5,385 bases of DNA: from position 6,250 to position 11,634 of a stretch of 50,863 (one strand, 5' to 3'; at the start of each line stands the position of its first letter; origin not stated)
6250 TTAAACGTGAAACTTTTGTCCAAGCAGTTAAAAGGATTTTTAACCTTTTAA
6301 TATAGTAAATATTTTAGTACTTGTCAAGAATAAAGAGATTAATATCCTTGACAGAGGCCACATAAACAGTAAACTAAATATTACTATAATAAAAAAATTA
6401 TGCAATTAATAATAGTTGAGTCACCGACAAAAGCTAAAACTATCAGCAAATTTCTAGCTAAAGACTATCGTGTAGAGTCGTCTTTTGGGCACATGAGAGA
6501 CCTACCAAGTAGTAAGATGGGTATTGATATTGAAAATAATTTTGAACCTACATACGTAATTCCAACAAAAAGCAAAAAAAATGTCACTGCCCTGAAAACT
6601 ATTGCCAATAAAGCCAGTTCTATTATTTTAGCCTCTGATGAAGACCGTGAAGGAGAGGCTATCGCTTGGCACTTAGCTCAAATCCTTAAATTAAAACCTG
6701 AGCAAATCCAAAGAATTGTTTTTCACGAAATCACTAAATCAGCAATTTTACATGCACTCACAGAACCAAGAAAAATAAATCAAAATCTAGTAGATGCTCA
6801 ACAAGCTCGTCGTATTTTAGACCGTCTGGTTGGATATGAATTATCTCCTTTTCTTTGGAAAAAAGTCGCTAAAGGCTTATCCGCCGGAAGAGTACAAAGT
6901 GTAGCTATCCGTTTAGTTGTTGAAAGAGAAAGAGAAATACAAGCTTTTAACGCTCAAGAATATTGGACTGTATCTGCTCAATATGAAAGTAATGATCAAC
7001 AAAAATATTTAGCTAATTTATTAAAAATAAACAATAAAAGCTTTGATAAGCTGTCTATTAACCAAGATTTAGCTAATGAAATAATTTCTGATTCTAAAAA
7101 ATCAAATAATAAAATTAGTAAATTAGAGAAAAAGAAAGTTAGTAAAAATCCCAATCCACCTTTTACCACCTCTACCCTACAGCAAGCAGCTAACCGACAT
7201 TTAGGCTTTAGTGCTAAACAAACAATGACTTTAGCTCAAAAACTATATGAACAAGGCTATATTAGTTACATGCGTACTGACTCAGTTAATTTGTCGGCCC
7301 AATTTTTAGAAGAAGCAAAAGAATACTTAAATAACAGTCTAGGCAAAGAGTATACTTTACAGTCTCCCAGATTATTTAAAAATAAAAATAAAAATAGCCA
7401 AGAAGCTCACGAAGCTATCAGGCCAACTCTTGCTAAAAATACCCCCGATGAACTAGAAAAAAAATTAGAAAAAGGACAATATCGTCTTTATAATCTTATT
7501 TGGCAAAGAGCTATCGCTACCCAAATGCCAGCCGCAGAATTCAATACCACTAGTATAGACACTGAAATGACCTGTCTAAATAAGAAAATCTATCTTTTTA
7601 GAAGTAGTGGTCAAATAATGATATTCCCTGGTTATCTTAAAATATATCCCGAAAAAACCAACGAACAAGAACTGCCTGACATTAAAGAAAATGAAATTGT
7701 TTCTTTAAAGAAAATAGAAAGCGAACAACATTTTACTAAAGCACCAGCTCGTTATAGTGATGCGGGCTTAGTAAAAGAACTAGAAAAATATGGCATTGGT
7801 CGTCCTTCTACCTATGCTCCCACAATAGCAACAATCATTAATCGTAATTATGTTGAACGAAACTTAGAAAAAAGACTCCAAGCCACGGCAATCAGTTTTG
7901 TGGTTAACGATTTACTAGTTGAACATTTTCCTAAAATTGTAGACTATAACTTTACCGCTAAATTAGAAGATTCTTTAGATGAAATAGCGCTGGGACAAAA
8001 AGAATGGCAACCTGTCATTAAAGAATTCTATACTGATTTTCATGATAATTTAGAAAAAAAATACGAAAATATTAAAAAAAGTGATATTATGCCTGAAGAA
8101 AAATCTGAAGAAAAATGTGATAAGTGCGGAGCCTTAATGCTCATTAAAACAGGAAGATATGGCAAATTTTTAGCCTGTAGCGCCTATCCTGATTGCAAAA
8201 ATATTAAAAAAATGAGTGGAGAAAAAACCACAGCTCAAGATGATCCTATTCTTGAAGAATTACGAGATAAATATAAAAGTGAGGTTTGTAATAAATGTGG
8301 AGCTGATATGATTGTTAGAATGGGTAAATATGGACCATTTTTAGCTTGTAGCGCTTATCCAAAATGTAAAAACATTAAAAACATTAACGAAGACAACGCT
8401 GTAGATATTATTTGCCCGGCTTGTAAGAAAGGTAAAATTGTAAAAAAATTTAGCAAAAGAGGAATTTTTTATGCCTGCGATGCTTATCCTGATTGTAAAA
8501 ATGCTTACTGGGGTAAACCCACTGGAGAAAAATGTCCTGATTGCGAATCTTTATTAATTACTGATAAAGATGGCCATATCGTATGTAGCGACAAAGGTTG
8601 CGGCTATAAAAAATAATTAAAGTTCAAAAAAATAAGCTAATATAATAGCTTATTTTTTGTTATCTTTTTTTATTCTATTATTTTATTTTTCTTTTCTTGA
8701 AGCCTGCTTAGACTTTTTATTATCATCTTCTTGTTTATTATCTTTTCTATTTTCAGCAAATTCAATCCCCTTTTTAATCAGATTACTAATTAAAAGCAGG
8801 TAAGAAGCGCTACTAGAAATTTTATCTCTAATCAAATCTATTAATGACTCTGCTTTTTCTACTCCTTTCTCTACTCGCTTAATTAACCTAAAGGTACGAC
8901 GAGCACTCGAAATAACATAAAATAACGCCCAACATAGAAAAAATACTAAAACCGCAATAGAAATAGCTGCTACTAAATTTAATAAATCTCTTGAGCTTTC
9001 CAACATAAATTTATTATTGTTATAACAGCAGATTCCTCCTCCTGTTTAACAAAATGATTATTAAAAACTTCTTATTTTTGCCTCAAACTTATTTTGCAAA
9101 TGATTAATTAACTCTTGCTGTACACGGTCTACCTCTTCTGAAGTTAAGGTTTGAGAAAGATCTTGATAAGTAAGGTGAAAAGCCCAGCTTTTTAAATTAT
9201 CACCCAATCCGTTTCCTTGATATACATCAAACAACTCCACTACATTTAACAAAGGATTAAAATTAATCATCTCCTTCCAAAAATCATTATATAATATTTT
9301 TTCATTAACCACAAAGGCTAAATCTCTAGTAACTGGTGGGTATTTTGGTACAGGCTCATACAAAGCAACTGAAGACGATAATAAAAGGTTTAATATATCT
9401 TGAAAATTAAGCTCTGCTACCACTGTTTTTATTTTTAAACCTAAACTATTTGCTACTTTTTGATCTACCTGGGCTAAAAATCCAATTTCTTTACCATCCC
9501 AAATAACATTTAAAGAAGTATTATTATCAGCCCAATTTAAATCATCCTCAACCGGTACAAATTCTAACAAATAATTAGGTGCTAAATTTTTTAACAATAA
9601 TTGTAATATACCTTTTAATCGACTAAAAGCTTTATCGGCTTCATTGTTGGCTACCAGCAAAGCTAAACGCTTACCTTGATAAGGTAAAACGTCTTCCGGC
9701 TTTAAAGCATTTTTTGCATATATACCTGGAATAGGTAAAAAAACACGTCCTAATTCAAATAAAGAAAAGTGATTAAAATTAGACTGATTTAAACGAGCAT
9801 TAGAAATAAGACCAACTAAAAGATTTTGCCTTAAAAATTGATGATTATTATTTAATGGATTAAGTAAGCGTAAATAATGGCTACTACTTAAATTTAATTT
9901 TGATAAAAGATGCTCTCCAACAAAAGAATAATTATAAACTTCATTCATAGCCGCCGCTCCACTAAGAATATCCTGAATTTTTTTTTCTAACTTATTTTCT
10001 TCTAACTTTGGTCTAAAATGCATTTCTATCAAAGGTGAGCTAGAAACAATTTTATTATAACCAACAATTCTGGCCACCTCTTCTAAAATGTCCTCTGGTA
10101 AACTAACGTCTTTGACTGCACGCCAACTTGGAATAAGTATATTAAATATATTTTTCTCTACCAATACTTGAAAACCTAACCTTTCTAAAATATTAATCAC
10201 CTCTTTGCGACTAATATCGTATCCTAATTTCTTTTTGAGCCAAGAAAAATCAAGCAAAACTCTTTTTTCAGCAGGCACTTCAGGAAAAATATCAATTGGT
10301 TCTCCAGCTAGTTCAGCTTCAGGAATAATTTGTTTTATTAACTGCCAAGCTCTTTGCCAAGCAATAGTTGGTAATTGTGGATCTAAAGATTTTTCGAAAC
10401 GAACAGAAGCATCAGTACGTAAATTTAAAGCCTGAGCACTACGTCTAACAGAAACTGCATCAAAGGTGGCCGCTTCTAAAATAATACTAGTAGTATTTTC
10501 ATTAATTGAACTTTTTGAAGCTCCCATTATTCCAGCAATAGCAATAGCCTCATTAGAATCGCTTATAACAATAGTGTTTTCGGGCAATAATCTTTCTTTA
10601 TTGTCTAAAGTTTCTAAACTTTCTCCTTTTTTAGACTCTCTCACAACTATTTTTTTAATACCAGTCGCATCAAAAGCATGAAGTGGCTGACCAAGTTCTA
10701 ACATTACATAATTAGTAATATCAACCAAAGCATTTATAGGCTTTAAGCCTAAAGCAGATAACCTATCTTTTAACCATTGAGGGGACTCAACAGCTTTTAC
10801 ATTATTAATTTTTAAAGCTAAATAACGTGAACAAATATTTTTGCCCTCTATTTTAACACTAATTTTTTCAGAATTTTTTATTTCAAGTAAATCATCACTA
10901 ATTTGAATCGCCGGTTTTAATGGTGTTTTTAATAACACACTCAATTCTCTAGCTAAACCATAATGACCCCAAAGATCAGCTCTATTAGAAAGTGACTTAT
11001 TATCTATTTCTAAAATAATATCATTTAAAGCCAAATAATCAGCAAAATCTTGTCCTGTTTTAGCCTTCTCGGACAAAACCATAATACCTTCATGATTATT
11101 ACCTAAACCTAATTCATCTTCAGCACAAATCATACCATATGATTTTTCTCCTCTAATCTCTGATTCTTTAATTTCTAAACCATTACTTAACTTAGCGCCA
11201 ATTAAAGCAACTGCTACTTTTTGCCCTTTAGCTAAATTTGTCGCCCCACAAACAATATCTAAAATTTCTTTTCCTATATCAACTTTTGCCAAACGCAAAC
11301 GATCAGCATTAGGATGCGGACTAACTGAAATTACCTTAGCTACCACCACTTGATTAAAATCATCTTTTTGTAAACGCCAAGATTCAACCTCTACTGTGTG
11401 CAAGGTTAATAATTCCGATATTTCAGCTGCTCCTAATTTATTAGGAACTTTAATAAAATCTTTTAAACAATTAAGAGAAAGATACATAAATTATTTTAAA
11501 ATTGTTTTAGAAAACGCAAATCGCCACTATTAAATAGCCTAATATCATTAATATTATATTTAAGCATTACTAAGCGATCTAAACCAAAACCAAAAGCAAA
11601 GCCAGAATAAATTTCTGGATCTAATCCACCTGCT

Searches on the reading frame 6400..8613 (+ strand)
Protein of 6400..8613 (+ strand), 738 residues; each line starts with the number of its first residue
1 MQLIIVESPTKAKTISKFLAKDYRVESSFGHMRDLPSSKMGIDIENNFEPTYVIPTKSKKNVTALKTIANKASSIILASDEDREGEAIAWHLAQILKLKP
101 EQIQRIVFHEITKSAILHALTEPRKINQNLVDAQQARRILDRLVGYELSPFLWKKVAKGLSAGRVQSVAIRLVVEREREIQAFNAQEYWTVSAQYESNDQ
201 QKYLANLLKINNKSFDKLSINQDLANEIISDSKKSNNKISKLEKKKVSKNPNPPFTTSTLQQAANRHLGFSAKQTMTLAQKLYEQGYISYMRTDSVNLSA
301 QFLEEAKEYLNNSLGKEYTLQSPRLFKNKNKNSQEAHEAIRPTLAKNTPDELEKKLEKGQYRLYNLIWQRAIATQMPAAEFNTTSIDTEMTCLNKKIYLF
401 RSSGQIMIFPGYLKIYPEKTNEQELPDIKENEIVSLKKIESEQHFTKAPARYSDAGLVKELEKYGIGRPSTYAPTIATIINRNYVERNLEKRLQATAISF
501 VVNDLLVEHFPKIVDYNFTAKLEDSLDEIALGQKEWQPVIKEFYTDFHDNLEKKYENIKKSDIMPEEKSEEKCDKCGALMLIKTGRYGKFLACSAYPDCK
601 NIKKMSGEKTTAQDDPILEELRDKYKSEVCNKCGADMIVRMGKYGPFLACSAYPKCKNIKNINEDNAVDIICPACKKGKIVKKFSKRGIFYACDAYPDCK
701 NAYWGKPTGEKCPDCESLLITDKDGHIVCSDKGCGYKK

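Call 58: search_protein_families(library=pfam, proteins=[window:6400-8613:+], max_evalue=0.00001)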
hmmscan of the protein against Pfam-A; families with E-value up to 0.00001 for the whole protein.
window:6400-8613:+ (738 aa): 3 families
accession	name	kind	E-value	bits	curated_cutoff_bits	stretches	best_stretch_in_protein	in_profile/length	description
PF01131.25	Topoisom_bac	-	7.8e-129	430.7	35.1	1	125-541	1-411/411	DNA topoisomerase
PF01396.24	Zn_ribbon_Top1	-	5.2e-42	141.8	32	3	571-604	2-35/39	Topoisomerase DNA binding C4 zinc finger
PF01751.28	Toprim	-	5.7e-22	78.1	23.1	1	2-111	1-96/96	Toprim domain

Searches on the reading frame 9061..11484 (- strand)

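Call 58: search_protein_families(library=pfam, proteins=[window:9061-11484:-], max_evalue=0.00001)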
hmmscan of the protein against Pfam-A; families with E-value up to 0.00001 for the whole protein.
window:9061-11484:- (807 aa): 5 families
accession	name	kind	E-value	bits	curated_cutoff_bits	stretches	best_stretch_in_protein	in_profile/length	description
PF03483.22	B3_4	-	9.1e-63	211.4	29.3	1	218-386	2-172/174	B3/4 domain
PF17759.6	tRNA_synthFbeta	-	9.8e-34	117.1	22.4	1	481-694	3-214/214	Phenylalanyl tRNA synthetase beta chain CLM domain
PF03147.19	FDX-ACB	-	2e-24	86.3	31.1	1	713-805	1-94/94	Ferredoxin-fold anticodon binding domain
PF01588.26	tRNA_bind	-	8.4e-21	74.3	27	1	46-145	1-95/96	Putative tRNA binding domain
PF03484.21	B5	-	2.2e-17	63.4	28.6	1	411-476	3-67/67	tRNA synthetase B5 domain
